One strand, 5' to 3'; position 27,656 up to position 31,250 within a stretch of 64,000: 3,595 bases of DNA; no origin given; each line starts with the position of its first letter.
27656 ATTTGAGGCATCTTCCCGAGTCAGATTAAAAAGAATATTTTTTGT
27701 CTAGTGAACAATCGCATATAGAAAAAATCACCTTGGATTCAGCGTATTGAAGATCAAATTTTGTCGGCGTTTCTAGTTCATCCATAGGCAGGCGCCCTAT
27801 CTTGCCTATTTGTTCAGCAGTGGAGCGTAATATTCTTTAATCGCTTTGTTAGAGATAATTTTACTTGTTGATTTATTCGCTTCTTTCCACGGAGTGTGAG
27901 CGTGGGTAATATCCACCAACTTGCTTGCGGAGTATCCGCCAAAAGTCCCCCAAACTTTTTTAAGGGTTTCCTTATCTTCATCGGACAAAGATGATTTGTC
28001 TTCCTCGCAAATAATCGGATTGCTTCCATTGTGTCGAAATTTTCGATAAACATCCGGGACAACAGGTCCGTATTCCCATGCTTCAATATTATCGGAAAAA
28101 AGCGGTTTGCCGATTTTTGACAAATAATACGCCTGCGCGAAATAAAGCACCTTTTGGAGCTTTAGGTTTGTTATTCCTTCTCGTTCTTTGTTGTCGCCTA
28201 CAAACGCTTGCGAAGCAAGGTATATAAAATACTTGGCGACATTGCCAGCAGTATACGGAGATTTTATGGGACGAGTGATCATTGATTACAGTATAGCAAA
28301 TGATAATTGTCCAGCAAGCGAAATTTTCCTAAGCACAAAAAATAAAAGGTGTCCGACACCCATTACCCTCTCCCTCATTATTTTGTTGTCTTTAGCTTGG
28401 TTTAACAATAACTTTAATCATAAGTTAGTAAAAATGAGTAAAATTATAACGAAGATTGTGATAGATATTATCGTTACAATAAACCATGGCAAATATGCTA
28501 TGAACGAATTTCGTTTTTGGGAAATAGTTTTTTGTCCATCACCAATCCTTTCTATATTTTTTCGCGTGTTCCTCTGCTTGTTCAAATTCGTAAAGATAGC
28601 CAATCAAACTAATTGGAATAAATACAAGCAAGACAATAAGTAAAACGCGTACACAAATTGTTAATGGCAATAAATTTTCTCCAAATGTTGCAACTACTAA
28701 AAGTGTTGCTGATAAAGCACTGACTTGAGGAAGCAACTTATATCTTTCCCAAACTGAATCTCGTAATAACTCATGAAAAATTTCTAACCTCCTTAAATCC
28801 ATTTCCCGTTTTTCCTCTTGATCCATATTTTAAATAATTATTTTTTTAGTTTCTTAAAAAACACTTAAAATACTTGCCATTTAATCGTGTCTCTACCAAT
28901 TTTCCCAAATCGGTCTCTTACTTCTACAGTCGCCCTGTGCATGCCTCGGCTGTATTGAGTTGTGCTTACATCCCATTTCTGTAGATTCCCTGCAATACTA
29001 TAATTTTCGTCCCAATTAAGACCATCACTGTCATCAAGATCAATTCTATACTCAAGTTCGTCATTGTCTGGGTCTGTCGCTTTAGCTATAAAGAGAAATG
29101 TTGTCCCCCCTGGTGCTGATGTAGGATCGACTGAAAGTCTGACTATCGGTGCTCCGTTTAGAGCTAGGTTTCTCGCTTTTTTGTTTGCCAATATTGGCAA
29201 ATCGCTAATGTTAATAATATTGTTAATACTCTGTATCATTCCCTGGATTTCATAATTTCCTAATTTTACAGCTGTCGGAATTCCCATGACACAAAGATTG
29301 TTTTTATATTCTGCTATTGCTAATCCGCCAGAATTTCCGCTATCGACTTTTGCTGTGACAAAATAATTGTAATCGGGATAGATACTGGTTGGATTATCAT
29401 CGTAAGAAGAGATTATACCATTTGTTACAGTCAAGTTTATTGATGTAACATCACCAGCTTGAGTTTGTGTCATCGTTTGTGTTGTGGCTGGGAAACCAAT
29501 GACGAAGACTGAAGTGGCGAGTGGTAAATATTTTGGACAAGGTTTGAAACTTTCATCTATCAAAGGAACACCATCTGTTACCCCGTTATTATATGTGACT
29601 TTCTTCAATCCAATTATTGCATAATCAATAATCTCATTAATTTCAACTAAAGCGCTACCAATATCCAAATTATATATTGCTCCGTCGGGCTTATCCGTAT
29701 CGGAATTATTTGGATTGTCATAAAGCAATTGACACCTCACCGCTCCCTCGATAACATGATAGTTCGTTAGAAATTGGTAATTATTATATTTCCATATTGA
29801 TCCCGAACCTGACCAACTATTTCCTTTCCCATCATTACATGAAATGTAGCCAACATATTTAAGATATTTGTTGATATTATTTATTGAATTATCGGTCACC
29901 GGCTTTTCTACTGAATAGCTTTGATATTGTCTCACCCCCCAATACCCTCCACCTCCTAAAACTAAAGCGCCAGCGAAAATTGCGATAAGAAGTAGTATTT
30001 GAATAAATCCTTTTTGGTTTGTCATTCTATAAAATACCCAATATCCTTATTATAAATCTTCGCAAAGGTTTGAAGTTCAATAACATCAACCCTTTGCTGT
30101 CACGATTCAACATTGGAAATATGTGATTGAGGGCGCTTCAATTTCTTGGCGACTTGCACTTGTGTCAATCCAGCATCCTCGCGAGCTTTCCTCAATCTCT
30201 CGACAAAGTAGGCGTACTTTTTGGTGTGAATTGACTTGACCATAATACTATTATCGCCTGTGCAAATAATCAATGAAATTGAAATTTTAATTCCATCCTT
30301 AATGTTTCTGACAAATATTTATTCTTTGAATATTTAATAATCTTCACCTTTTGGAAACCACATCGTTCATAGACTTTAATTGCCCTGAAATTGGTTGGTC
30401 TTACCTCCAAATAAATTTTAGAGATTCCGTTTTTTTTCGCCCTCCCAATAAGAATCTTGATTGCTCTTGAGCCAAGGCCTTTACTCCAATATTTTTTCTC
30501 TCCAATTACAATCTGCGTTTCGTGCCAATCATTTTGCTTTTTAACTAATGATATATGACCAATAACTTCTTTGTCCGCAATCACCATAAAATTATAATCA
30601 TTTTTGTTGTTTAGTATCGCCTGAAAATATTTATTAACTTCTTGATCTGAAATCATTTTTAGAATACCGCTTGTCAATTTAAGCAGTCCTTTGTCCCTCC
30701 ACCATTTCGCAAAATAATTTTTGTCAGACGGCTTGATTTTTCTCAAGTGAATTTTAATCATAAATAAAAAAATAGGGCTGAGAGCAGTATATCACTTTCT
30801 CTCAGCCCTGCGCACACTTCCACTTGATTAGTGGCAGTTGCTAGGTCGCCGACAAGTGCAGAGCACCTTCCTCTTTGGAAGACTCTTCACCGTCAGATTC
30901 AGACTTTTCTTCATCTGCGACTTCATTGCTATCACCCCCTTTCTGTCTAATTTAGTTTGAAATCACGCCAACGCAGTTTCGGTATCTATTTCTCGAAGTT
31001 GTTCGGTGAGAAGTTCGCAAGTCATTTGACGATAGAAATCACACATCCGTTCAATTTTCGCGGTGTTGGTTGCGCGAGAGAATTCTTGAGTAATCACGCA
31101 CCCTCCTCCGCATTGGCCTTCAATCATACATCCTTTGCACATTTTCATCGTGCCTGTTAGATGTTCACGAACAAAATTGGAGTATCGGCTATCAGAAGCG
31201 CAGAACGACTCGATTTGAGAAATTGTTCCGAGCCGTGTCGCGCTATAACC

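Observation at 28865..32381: Radical-SAM/SPASM peptide-maturase locus with a tightly coupled 32-aa Cys-rich ORF, GNAT, XRE regulator and secreted S1 protease: candidate undescribed RiPP-like system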

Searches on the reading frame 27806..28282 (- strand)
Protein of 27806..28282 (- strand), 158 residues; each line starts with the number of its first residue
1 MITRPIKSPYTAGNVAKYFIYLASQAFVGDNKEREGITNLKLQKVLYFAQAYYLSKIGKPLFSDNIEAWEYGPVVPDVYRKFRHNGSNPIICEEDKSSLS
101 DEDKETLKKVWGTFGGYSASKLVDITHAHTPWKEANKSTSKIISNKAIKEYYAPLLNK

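Call 3: search_protein_families(library=pfam, proteins=[window:27806-28282:-], max_evalue=0.01)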
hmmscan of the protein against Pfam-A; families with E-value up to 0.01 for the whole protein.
window:27806-28282:- (158 aa): 1 family
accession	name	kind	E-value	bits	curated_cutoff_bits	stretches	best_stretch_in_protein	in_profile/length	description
PF13274.11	SocA_Panacea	-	1.1e-27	97.6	25.7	1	42-133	1-113/113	Antitoxin SocA-like, Panacea domain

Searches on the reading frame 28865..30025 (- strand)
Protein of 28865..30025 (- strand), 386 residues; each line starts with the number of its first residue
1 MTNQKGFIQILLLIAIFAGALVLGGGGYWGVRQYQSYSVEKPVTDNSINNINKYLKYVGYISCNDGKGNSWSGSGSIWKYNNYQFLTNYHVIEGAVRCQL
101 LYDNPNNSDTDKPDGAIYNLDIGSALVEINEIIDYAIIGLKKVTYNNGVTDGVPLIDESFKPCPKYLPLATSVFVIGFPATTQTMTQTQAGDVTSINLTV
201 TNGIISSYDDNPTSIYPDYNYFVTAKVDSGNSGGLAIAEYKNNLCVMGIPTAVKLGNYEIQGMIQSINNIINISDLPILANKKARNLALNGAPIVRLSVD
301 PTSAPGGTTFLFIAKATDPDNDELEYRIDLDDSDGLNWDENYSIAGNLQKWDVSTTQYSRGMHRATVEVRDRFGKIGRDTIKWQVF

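Call 3: search_protein_families(library=pfam, proteins=[window:28865-30025:-], max_evalue=0.01)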
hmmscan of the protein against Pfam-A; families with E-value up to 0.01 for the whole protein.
window:28865-30025:- (386 aa): 1 family
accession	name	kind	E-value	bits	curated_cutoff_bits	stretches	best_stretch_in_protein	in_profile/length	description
PF13365.12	Trypsin_2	-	2.2e-08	35.4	27.6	1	73-238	1-136/144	Trypsin-like peptidase domain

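Call 4: search_protein_families(library=ncbifam, proteins=[window:28865-30025:-], max_evalue=0.01)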
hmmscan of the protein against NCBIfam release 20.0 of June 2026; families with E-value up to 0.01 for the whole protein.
window:28865-30025:- (386 aa): 1 family
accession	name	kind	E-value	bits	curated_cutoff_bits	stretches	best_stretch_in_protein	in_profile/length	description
TIGR02037.1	degP_htrA_DO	subfamily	4e-05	22.7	416.2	0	66-99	55-87/434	Do family serine endopeptidase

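Call 22: search_protein_families(library=padloc, proteins=[window:28865-30025:-], max_evalue=0.01)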
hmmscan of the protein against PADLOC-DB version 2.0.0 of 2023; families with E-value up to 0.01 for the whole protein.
window:28865-30025:- (386 aa): 3 families
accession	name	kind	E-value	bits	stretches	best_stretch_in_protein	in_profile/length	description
PDLC02959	RT-Protease_XI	-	0.00034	17.6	1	68-262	345-490/510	single gene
PDLC03010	nacht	-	0.00038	17.7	1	49-96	126-173/378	-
PDLC05022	PDC-S45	-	0.0039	14.2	1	51-121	17-92/293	-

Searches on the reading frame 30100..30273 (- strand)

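Call 3: search_protein_families(library=pfam, proteins=[window:30100-30273:-], max_evalue=0.01)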
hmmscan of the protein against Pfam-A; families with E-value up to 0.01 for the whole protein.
window:30100-30273:- (57 aa): 5 families
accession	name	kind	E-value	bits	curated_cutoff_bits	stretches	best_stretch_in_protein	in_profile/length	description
PF13560.12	HTH_31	-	2.3e-07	31.4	27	1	24-57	3-36/64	Helix-turn-helix domain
PF01381.28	HTH_3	-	1.8e-05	25.1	23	1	27-57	1-31/55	Helix-turn-helix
PF12844.13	HTH_19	-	0.00043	20.6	30.2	1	25-56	2-33/64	Helix-turn-helix domain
PF13413.12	HTH_25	-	0.0011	19.2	24.6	1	26-56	1-31/62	Helix-turn-helix domain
PF04545.22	Sigma70_r4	-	0.0024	17.8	24.1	1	29-56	17-41/50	Sigma-70, region 4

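Call 4: search_protein_families(library=ncbifam, proteins=[window:30100-30273:-], max_evalue=0.01)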
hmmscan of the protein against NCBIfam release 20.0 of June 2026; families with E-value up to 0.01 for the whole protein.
window:30100-30273:- (57 aa): 3 families
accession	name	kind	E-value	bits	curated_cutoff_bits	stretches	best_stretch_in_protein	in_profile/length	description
NF008109.0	PRK10856.1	equivalog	0.00042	20.1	208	1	25-56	17-48/334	cytoskeleton protein RodZ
TIGR00270.2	TIGR00270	equivalog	0.0007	19.4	110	1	23-57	76-110/159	multiprotein bridging factor aMBF1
TIGR03070.1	couple_hipB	subfamily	0.0014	18.5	71.65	1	27-56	7-36/58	type II toxin-antitoxin system Y4mF family antitoxin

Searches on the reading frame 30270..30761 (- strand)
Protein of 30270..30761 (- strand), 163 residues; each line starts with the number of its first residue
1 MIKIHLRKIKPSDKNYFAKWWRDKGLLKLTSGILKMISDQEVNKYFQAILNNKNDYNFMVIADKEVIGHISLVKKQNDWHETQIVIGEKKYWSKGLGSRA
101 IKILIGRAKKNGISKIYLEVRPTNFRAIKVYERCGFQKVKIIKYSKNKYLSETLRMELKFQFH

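Call 3: search_protein_families(library=pfam, proteins=[window:30270-30761:-], max_evalue=0.01)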
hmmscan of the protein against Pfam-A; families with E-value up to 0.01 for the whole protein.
window:30270-30761:- (163 aa): 7 families
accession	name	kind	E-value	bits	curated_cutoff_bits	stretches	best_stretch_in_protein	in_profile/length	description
PF00583.31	Acetyltransf_1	-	1e-17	64.9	20.7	1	43-136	21-116/116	Acetyltransferase (GNAT) family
PF13302.13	Acetyltransf_3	-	1.6e-17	64.9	25.4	1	4-137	2-138/138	Acetyltransferase (GNAT) domain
PF13673.13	Acetyltransf_10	-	1.4e-09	38.4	23.6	1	35-140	15-111/128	Acetyltransferase (GNAT) domain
PF13508.13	Acetyltransf_7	-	2.1e-08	34.9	27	1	55-138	2-84/84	Acetyltransferase (GNAT) domain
PF13420.13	Acetyltransf_4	-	2.6e-08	34.5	24.3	1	6-144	1-142/155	Acetyltransferase (GNAT) domain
PF13523.12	Acetyltransf_8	-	1.1e-05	25.5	27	1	16-142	17-143/145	Acetyltransferase (GNAT) domain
PF08445.16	FR47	-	0.00014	22.2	22.1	1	89-139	31-80/86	FR47-like protein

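Call 4: search_protein_families(library=ncbifam, proteins=[window:30270-30761:-], max_evalue=0.01)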
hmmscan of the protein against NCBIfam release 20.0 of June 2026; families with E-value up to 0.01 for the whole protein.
window:30270-30761:- (163 aa): 29 families (the best 25 are shown)
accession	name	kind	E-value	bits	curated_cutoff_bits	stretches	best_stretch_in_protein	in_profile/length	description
TIGR01575.1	rimI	equivalog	1.7e-16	60.6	86.4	1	43-143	20-119/132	ribosomal protein S18-alanine N-acetyltransferase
TIGR03585.1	PseH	equivalog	9.5e-11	42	93.1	1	35-144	31-141/156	UDP-4-amino-4,6-dideoxy-N-acetyl-beta-L-altrosamine N-acetyltransferase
NF007025.1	PRK09491.1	equivalog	6.7e-09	35.8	173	1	86-143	69-126/145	ribosomal protein S18-alanine N-acetyltransferase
NF033693.0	AAC_6p_Ie_fam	exception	8.9e-09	35.7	340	1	79-140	95-157/179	AAC(6')-Ie family aminoglycoside N-acetyltransferase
NF000431.1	AAC_6p_Ian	exception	2.8e-08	33.5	400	1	12-143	16-158/190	aminoglycoside N-acetyltransferase AAC(6')-Ian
NF000507.1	AAC_6p_Ie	exception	3.6e-08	33.6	450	1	80-140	96-157/201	aminoglycoside N-acetyltransferase AAC(6')-Ie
NF040503.1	resist_ArsN1a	equivalog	8.3e-08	32.1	170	1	42-143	33-140/159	arsinothricin resistance N-acetyltransferase ArsN1 family A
NF012165.0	AAC_6p_set_A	equivalog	2.1e-07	30.9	280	1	86-144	96-155/177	aminoglycoside 6'-N-acetyltransferase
NF000360.1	sat4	exception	2.5e-07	31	380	1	49-138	66-155/180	streptothricin N-acetyltransferase Sat4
NF033151.0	AAC_6p_A10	exception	3.8e-07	30.3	400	1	55-140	70-156/178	AAC(6')-I family aminoglycoside 6'-N-acetyltransferase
TIGR04431.1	N6_acetyl_AAC6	equivalog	5.1e-07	29.5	260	1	86-144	103-162/184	AacA4 family aminoglycoside N(6')-acetyltransferase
NF000225.3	AAC_6p_Strep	exception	1.2e-06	28.5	250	1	35-147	22-136/156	aminoglycoside 6'-N-acetyltransferase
NF011709.0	PRK15130.1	equivalog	6e-06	26.2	218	1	45-138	47-142/186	spermidine N1-acetyltransferase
NF000016.1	AAC_6p_Im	exception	1.5e-05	25.2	350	1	16-142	19-158/178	aminoglycoside N-acetyltransferase AAC(6')-Im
NF000048.1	AAC_6p_A40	exception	1.6e-05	24.5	400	1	91-143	108-161/184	aminoglycoside 6'-N-acetyltransferase AacA40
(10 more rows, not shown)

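Call 22: search_protein_families(library=padloc, proteins=[window:30270-30761:-], max_evalue=0.01)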
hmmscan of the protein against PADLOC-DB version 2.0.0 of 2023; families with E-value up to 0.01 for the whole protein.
window:30270-30761:- (163 aa): 0 families

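Call 30: search_solved_structures(query=window:30270-30761:-, max_evalue=0.001)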
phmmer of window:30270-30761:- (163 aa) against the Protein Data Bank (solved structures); distinct sequences matched with E-value up to 0.001: 28.
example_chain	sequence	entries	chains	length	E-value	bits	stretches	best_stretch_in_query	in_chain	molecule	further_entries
3pp9_A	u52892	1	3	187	1.3e-08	38.2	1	45-136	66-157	Putative streptothricin acetyltransferase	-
4qc6_A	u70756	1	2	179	5.1e-08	36.3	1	84-140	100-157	Bifunctional AAC/APH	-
3eo4_A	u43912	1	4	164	7.9e-07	32.4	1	4-148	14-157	Uncharacterized protein MJ1062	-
3f8k_A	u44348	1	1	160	1.1e-06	32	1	47-137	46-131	Protein acetyltransferase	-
9mto_A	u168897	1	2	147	1.7e-06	31.4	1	44-152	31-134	[Ribosomal protein bS18]-alanine N-acetyltransferase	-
2ge3_A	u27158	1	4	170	2.1e-06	31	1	53-137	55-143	probable acetyltransferase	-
4r3k_A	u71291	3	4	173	5.5e-06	29.7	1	79-143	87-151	Uncharacterized N-acetyltransferase SSO0209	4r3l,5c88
6bff_A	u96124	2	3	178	5.7e-06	29.6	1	7-142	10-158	Aminoglycoside acetyltransferase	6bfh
4lx9_A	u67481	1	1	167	5.9e-06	29.6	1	79-143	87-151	ARCHAEAL AMINO-TERMINAL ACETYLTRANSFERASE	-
2x7b_A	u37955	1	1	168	6e-06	29.6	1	79-143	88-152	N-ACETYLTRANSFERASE SSO0209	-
8q6u_A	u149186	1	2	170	1e-05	28.8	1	4-147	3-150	Aminoglycoside N6'-acetyltransferase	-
6erd_A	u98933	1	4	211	1.1e-05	28.7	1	4-147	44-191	Aminoglycoside N6'-acetyltransferase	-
5isv_A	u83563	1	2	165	1.1e-05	28.7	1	88-141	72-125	Ribosomal-protein-alanine acetyltransferase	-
3wr7_A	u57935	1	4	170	2.1e-05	27.8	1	43-137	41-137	Spermidine N1-acetyltransferase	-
6cy6_A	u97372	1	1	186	2.6e-05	27.5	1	43-137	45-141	Spermidine N(1)-acetyltransferase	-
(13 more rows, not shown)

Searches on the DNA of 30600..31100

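Call 45: search_rna_families(source=window, start=30600, end=31100, threshold=evalue, max_evalue=1)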
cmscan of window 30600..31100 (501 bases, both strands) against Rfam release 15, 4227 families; matches with E-value up to 1: 3.
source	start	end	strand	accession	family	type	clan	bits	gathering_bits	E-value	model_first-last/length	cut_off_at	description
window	30863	30919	-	RF00274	SNORD57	Gene; snRNA; snoRNA; CD-box;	CL00058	18.3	47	0.46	1-72/72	no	Small nucleolar RNA SNORD57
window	30719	30867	-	RF00416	SNORA43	Gene; snRNA; snoRNA; HACA-box;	CL00029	17.6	80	0.42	1-138/138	no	Small nucleolar RNA SNORA43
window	30879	30918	-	RF01126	sR41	Gene; snRNA; snoRNA; CD-box;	-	15.1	54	0.35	1-53/53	no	Small nucleolar RNA sR41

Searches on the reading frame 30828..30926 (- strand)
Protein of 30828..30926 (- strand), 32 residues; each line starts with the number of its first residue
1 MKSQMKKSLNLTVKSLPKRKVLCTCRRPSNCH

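Call 3: search_protein_families(library=pfam, proteins=[window:30828-30926:-], max_evalue=0.01)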
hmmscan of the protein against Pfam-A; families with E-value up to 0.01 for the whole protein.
window:30828-30926:- (32 aa): 1 family
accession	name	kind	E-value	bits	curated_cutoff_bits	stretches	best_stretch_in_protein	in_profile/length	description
PF14216.11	DUF4326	-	0.0069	17.5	25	1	5-32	50-76/82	Domain of unknown function (DUF4326)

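Call 4: search_protein_families(library=ncbifam, proteins=[window:30828-30926:-], max_evalue=0.01)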
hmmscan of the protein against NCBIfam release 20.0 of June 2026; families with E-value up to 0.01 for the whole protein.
window:30828-30926:- (32 aa): 0 families

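Call 40: list_cluster_members(proteins=[window:30831-30926:-, window:30831-30935:-, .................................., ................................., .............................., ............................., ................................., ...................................])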
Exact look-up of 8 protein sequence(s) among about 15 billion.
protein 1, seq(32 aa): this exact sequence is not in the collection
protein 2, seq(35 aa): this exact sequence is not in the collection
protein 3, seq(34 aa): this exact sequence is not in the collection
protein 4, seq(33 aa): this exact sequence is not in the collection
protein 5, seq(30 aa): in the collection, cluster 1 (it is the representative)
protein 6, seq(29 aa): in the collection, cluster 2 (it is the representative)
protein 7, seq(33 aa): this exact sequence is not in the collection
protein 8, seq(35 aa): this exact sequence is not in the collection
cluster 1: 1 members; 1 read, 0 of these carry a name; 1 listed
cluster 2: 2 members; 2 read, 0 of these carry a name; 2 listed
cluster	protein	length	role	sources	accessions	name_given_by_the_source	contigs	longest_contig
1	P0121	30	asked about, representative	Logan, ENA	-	-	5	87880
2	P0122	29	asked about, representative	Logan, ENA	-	-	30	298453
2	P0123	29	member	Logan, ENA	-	-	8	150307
